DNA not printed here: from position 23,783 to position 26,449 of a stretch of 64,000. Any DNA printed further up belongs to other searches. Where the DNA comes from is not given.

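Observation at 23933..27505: Single-polypeptide Zwf-Gnd fusion (G6PD + decarboxylating 6PGD), with an unknown neighbour that might supply lactonase activity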

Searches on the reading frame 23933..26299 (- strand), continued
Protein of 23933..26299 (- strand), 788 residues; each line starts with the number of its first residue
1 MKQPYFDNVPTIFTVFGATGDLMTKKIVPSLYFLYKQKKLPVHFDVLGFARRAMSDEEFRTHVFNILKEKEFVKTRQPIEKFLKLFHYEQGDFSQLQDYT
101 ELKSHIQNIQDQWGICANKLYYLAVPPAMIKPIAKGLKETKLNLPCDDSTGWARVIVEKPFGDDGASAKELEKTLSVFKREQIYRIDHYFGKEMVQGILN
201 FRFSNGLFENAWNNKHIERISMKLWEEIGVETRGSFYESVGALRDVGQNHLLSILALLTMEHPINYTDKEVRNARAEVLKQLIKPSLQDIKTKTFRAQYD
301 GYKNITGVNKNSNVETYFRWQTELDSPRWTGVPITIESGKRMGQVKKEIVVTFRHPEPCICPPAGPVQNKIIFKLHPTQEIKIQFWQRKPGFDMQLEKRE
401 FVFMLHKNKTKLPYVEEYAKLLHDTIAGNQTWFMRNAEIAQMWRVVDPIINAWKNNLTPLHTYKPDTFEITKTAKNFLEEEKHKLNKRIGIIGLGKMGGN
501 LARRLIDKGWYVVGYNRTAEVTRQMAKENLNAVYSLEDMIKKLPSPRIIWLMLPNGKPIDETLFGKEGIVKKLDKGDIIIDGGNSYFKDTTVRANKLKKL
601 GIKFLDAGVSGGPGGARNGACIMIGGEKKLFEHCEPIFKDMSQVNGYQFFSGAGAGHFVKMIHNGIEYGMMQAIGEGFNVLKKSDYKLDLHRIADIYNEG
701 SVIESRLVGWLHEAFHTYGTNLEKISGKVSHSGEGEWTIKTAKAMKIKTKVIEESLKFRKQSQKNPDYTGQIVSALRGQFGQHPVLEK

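Call 16: find_encoding_contigs(protein=P0054, flank=8000, max_places=2)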
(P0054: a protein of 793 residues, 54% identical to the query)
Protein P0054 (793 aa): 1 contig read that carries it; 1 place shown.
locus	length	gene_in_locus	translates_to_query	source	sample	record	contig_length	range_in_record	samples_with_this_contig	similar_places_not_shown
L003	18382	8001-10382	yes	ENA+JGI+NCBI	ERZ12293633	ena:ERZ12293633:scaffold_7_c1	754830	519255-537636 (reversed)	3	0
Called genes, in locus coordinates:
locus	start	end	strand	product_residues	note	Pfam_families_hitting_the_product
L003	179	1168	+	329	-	PF01018:GTP1_OBG, PF03193:RsgA_GTPase (faint), PF01926:MMR_HSR1, PF02421:FeoB_N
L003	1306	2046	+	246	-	PF01978:TrmB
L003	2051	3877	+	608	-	PF13522:GATase_6, PF13537:GATase_7, PF01380:SIS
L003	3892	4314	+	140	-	PF13420:Acetyltransf_4 (weak), PF13673:Acetyltransf_10, PF00583:Acetyltransf_1, PF13508:Acetyltransf_7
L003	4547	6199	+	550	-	PF00664:ABC_membrane, PF03193:RsgA_GTPase (faint), PF00005:ABC_tran, PF02463:SMC_N (weak)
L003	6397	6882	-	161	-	-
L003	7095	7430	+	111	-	PF01906:YbjQ_1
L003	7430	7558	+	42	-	-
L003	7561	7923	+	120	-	-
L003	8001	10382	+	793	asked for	PF00479:G6PD_N, PF03807:F420_oxidored (faint), PF02781:G6PD_C, PF02826:2-Hacid_dh_C (weak), PF03446:NAD_binding_2, PF00393:6PGD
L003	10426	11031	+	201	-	PF01872:RibD_C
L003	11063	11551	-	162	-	-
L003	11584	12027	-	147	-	PF00892:EamA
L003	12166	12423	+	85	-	-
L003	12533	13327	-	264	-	-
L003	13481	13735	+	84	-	PF00085:Thioredoxin (weak)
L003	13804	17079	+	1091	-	-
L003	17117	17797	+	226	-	-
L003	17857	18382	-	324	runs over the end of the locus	PF13102:Phage_int_SAM_5 (weak), PF13495:Phage_int_SAM_4, PF02899:Phage_int_SAM_1 (weak), PF00589:Phage_integrase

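Call 17: find_encoding_contigs(protein=P0033, flank=8000, max_places=2)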
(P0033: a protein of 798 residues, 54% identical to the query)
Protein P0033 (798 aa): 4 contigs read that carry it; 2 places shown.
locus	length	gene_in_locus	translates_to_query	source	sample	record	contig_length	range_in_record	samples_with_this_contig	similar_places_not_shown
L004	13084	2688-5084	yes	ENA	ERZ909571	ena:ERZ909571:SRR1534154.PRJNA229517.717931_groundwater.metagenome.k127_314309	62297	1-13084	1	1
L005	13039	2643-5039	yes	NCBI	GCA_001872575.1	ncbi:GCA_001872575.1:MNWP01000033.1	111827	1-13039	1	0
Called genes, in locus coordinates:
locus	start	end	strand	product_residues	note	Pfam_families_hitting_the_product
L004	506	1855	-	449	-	PF13393:tRNA-synt_His, PF00587:tRNA-synt_2b, PF03129:HGTP_anticodon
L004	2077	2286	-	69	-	-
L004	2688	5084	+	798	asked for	PF00479:G6PD_N, PF02781:G6PD_C, PF03446:NAD_binding_2, PF00393:6PGD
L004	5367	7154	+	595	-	-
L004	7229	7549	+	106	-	PF13529:Peptidase_C39_2 (weak)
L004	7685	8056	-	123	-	PF00072:Response_reg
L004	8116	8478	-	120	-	PF00072:Response_reg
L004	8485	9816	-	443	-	PF00989:PAS, PF08448:PAS_4, PF12860:PAS_7 (weak), PF13188:PAS_8, PF13426:PAS_9, PF00512:HisKA, PF02518:HATPase_c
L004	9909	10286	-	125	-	-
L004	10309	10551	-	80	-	-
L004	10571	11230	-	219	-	PF00395:SLH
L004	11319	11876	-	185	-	-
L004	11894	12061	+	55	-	-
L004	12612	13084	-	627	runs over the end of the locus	PF00395:SLH (faint), PF13205:Big_5 (faint), PF07452:CHRD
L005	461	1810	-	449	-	PF13393:tRNA-synt_His, PF00587:tRNA-synt_2b, PF03129:HGTP_anticodon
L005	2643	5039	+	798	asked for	PF00479:G6PD_N, PF02781:G6PD_C, PF03446:NAD_binding_2, PF00393:6PGD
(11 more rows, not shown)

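Call 39: find_related_loci(query=A2, collection=genome_contigs, flank=8000)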
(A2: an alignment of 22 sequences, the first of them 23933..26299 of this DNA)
Query A2 (788 aa) in genome_contigs; peptide patterns used: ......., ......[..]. (x = any residue, [..] = any of these).
600 stretches matched a pattern (row limit reached: there are more); 600 encode a relative of the query (tblastn E <= 1e-3); the best 80 are kept; 80 distinct loci.
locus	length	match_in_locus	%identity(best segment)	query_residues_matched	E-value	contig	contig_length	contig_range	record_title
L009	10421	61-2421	47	8-788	0e+0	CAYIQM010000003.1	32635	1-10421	MAG TPA_asm: uncultured Gammaproteobacteria bacterium isolate ERP119705_co25_673 genome assembly, contig: NODE_638_lengt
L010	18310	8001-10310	44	8-785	0e+0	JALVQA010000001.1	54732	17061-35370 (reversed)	MAG: Candidatus Moraniibacteriota bacterium isolate A3_metabat2_scaf2bin.005 A3_NODE_103_length_54732_cov_4.043073, whol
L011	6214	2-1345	48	340-785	5e-140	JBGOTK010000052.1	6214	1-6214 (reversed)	MAG: Candidatus Paceibacteria bacterium isolate OBJ_0618_7090110_164 k141_3496715_length_6214_cov_9.0000, whole genome s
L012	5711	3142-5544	33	8-783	2e-132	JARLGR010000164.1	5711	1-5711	MAG: Mycobacterium sp. isolate MAG_BA163 MetaBAT2_Bin_163_sub_Anoxic_k141_1524347, whole genome shotgun sequence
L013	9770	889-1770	54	488-785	9e-97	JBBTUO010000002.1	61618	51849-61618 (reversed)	MAG: Patescibacteria group bacterium isolate H41-bin128_1 H41_bin128_1_000000000002, whole genome shotgun sequence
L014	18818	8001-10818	37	10-763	6e-93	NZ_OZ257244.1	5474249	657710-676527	MAG: Pedobacter sp. isolate a110aac5-dd13-4229-911f-3d7ee166719d chromosome 1, complete sequence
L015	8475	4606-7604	37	10-763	5e-92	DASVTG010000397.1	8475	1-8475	MAG TPA_asm: Hymenobacter sp. isolate SMAG_U3285 k141_664283, whole genome shotgun sequence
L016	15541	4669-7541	39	10-763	2e-91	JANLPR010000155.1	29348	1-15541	MAG: Bacteroidota bacterium isolate OTE_38_metabat_314 OTE_38_k141_1008858, whole genome shotgun sequence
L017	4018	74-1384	37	10-455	2e-90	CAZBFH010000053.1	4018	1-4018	MAG TPA_asm: uncultured Gammaproteobacteria bacterium isolate SRP342105_co2_162 genome assembly, contig: NODE_28161_leng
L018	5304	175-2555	35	1-785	2e-89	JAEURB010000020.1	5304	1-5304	MAG: Anaerolineae bacterium isolate new MAG-266 k141_767051, whole genome shotgun sequence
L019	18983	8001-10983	38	12-762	4e-89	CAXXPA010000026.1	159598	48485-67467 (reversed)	MAG: Bacteroidales bacterium isolate 7230157a-bac2-44d2-b64d-f02b708be741 genome assembly, contig: contig_26, whole geno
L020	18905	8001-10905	36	10-763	9e-89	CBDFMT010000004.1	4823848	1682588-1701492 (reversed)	MAG: Ferruginibacter sp. isolate 29c902fb-ee38-49de-a8d2-af80f79e25cd genome assembly, contig: contig_4, whole genome sh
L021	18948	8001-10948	35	10-763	1e-86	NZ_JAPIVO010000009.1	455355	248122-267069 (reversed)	Pedobacter sp. MR2016-24 P.sp.MR2016-24_contig_9, whole genome shotgun sequence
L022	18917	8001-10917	36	10-785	1e-86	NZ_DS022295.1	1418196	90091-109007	Mariprofundus ferrooxydans PV-1 scf_1099921033918, whole genome shotgun sequence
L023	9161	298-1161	49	485-785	2e-86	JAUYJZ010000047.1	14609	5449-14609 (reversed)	MAG: bacterium isolate C24_metabat.bin.172 C24_k141_1056744, whole genome shotgun sequence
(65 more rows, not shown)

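Call 42: find_encoding_contigs(protein=P0011, flank=10000, max_places=1)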
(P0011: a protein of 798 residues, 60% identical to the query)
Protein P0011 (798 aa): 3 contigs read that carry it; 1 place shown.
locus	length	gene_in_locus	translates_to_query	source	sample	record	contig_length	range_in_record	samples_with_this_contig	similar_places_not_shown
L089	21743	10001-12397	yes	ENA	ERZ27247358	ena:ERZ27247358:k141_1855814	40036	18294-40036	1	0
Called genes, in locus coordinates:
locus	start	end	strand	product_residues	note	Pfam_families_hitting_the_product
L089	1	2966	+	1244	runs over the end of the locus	PF00932:LTD, PF18911:PKD_4, PF00932:LTD, PF00801:PKD, PF18911:PKD_4, PF00932:LTD, PF01336:tRNA_anti-codon (faint)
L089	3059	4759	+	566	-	PF00999:Na_H_Exchanger, PF02254:TrkA_N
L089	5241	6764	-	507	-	PF13541:ChlI, PF00493:MCM (faint), PF01078:Mg_chelatase, PF07728:AAA_5 (weak), PF13335:Mg_chelatase_C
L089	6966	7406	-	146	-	PF01252:Peptidase_A8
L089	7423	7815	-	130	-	PF01258:zf-dskA_traR (weak)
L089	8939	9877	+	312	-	-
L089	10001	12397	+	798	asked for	PF00479:G6PD_N, PF02781:G6PD_C, PF03446:NAD_binding_2, PF00393:6PGD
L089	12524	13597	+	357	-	PF01926:MMR_HSR1, PF02421:FeoB_N, PF06071:YchF-GTPase_C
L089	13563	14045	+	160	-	PF00293:NUDIX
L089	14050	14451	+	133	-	-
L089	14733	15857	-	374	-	PF01555:N6_N4_Mtase (weak), PF01170:UPF0020, PF03602:Cons_hypoth95 (weak), PF13847:Methyltransf_31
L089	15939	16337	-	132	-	-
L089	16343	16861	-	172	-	-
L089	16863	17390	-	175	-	PF05137:PilN (weak)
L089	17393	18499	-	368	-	PF11104:PilM_2, PF06723:MreB_Mbl (faint), PF14450:FtsA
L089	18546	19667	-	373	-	PF00482:T2SSF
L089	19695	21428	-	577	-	PF05157:MshEN, PF00437:T2SSE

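Call 43: find_encoding_contigs(protein=P0012, flank=10000, max_places=1)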
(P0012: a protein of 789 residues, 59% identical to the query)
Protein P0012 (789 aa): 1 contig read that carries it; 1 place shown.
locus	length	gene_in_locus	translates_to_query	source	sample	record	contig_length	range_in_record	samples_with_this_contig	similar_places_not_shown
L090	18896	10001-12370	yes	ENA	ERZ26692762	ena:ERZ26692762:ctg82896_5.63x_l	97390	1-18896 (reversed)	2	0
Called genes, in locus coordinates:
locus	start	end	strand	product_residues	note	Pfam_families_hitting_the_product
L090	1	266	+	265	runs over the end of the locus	PF02673:BacA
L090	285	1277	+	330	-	PF01820:Dala_Dala_lig_N, PF02655:ATP-grasp_3, PF02786:CPSase_L_D2, PF02222:ATP-grasp, PF07478:Dala_Dala_lig_C, PF13535:ATP-grasp_4 (weak)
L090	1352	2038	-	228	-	-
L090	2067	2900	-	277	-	-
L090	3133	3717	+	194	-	PF04542:Sigma70_r2, PF08281:Sigma70_r4_2, PF04545:Sigma70_r4 (faint)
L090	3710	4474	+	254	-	-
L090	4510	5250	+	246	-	PF04264:YceI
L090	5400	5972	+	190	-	-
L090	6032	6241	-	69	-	-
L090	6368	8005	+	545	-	PF25967:RND-MFP_C (weak), PF25975:CzcB_C (weak)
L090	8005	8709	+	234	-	PF02463:SMC_N (faint), PF00005:ABC_tran, PF13304:AAA_21 (faint)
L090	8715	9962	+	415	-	PF12704:MacB_PCD, PF02687:FtsX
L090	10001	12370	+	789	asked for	PF00479:G6PD_N, PF02781:G6PD_C, PF03446:NAD_binding_2, PF00393:6PGD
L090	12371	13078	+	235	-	PF03853:YjeF_N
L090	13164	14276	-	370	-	-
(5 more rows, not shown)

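Call 79: predict_structure(alignment_id=A2)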
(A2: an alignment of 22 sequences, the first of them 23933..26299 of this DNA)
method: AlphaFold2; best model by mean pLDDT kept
length: 788 residues; sequences in the alignment: 22
mean_pLDDT: 86.1   pTM: 0.60
mean pLDDT of the five models: 86.1, 85.8, 82.1, 82.0, 81.5
residues with pLDDT >= 90: 340; 70-90: 392; 50-70: 45; < 50: 11
segments of 3 or more residues with pLDDT < 50: 1-5, 480-483
pLDDT, mean of each block of 10 residues (from residue 1): 52 94 90 92 94 94 93 90 95 95 94 90 90 95 80 89 86 91 86 72 75 89 92 85 90 91 83 92 90 94 93 95 88 93 91 74 67 80 83 80 64 75 90 90 93 92 94 82 70 89 88 86 75 88 90 86 89 92 89 94 94 86 92 91 88 90 79 87 83 78 69 86 84 78 83 82 88 86 74
secondary structure, 60 per line:
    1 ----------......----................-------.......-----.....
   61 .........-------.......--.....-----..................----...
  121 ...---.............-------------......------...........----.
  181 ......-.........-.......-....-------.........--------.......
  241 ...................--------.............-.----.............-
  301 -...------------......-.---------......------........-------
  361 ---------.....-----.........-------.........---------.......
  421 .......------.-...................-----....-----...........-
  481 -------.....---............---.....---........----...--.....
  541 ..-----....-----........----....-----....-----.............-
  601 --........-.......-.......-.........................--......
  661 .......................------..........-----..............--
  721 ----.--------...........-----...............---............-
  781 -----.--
elements in order (helices of 4 or more, strands of 3 or more residues): E11-16 H21-36 E44-50 H56-69 H77-83 E86-90 H96-113 E118-123 H127-139 E153-158 H165-175 E183-186 H188-196 H198-204 H206-209 E217-225 H234-259 H268-280 H287-293 E294-299 E317-322 E334-339 E346-353 E370-374 E380-388 E396-404 H414-427 H436-454 E460-463 H469-479 E488-492 H496-507 E511-515 H519-526 E531-533 H536-542 E548-551 H557-564 H569-572 E578-581 H587-599 E603-610 H612-618 E620-626 H628-641 E642-652 H655-683 H690-699 H705-718 H734-744 H750-764 H768-779
